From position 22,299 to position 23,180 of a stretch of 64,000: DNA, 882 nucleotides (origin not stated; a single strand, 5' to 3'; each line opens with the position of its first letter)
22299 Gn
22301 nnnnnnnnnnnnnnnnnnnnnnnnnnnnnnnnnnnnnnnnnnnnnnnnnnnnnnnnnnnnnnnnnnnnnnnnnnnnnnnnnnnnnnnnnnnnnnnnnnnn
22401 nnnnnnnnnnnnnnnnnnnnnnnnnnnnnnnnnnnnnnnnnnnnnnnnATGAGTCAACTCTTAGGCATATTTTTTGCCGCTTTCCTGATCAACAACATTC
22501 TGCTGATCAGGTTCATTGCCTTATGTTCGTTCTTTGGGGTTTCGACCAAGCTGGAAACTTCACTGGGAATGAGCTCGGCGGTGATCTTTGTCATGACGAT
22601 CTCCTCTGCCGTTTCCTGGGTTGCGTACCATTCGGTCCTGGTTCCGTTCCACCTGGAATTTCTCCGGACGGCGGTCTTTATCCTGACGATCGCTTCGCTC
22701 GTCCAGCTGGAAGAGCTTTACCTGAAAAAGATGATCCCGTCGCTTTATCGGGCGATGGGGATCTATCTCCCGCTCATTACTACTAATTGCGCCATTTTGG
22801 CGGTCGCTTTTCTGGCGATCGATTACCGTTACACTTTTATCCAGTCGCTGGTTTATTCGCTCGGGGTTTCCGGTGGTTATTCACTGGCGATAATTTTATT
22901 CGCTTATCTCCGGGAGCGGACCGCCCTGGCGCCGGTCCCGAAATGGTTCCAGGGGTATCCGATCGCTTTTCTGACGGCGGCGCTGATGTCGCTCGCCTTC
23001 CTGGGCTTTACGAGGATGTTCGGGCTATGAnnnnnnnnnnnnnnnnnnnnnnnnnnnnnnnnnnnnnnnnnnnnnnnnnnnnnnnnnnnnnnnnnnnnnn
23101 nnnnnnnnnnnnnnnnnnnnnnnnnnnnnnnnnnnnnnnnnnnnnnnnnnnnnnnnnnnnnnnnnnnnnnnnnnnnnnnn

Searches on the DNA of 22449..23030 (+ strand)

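Call 40: search_with_rna_model(model_id=R1, sources=[L124, L125, L126, L127, L128, L129, L130, L131, L132, L133, L134, L135, L136, L137, L138, L139, L140, L141, L142, L143, L144, L145, L146, L147, L148, L149, L150, L151, L152, L153, L154, L155, L156, L157, L158, L159, L160, L161, L162, L163, L164, L165, L166, L167, L168, L169, L170, L171, L172, L173, L174, L175, L176, L177, L178, L179, L180, L181, L182, L183, L184, L185, L186, L187, L188, L189, L190, L191, L192, L193, L194, L195, L196, L197, L198, L199, L200, L201, L202, L203], max_evalue=0.001)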
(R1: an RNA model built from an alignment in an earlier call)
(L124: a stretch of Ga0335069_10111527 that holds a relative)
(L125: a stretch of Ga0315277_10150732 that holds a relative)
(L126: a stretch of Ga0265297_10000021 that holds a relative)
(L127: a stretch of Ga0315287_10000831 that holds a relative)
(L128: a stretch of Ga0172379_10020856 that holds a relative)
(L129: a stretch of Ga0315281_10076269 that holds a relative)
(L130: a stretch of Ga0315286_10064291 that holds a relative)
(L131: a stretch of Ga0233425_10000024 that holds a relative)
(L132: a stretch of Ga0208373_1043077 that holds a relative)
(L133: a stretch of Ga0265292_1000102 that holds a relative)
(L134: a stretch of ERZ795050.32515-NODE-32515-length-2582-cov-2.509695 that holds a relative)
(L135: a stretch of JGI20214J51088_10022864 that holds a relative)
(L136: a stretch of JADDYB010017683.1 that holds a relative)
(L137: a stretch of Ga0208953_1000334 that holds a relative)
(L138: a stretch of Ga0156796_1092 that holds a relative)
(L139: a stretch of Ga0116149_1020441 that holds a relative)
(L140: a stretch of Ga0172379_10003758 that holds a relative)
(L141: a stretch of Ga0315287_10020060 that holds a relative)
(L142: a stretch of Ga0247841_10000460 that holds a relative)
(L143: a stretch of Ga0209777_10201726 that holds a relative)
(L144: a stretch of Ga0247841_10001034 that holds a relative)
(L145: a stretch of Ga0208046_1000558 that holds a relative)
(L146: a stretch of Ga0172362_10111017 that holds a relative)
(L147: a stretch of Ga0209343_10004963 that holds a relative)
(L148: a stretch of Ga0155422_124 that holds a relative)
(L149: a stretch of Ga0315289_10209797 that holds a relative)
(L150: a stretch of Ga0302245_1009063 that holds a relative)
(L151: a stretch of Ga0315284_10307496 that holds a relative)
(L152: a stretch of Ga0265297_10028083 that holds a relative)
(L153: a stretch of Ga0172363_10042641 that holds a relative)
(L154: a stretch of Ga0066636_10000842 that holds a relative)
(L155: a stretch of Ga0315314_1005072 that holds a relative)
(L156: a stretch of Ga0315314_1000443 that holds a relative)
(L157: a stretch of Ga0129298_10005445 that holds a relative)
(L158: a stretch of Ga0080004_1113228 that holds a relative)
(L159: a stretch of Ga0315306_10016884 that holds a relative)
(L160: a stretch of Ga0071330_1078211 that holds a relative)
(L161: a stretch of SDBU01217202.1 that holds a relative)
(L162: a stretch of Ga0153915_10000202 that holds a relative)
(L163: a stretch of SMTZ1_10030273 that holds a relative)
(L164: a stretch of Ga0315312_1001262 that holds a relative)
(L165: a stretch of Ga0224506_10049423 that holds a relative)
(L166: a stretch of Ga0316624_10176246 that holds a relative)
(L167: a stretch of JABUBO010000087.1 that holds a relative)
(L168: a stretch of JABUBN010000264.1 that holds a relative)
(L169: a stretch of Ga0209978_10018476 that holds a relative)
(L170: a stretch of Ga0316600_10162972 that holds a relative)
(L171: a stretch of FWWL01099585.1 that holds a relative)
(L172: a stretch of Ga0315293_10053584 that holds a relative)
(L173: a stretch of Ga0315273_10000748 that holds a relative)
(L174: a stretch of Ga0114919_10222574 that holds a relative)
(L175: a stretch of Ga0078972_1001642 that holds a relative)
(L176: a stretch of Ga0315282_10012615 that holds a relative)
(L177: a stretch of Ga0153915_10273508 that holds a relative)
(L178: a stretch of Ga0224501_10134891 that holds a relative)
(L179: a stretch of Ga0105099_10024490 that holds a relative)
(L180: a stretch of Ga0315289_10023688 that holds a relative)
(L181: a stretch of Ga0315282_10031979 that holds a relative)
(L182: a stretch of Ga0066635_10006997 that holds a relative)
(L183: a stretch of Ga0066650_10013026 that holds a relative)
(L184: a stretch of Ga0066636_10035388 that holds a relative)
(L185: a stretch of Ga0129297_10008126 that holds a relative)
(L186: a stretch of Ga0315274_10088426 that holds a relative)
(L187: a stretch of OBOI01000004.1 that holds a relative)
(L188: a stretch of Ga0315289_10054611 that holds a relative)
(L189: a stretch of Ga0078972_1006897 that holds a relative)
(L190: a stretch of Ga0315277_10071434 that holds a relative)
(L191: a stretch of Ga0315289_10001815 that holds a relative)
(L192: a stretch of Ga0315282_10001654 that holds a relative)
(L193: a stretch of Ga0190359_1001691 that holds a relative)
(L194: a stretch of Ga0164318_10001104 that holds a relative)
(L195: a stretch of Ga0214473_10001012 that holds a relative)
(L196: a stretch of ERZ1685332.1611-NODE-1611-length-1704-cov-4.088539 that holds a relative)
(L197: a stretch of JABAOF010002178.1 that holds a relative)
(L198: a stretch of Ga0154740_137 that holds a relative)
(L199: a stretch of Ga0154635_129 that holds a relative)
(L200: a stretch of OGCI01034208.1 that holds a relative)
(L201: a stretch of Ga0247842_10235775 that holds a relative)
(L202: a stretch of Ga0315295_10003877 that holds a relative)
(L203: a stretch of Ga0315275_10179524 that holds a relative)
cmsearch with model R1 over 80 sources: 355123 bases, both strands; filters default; matches with E-value up to 0.001: 4.
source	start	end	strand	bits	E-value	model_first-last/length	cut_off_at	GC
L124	1277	1314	+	60.8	2.4e-14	1-38/38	no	0.39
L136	1478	1515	+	56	6e-13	1-38/38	no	0.42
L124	1331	1368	-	41.1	1.2e-08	1-38/38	no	0.5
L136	1529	1566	-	35.4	5.1e-07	1-38/38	no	0.53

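Call 76: search_with_rna_model(model_id=R1, sources=[L209, L210, L211, L212, L213], max_evalue=0.01, filters=off)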
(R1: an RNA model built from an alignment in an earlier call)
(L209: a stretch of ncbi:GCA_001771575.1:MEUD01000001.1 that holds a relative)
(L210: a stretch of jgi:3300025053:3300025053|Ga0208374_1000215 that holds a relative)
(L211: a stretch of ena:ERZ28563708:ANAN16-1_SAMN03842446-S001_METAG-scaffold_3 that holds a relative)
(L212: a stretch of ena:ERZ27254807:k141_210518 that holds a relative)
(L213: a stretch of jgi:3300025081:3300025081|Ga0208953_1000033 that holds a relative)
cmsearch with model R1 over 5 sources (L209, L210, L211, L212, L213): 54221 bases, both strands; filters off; matches with E-value up to 0.01: 0.
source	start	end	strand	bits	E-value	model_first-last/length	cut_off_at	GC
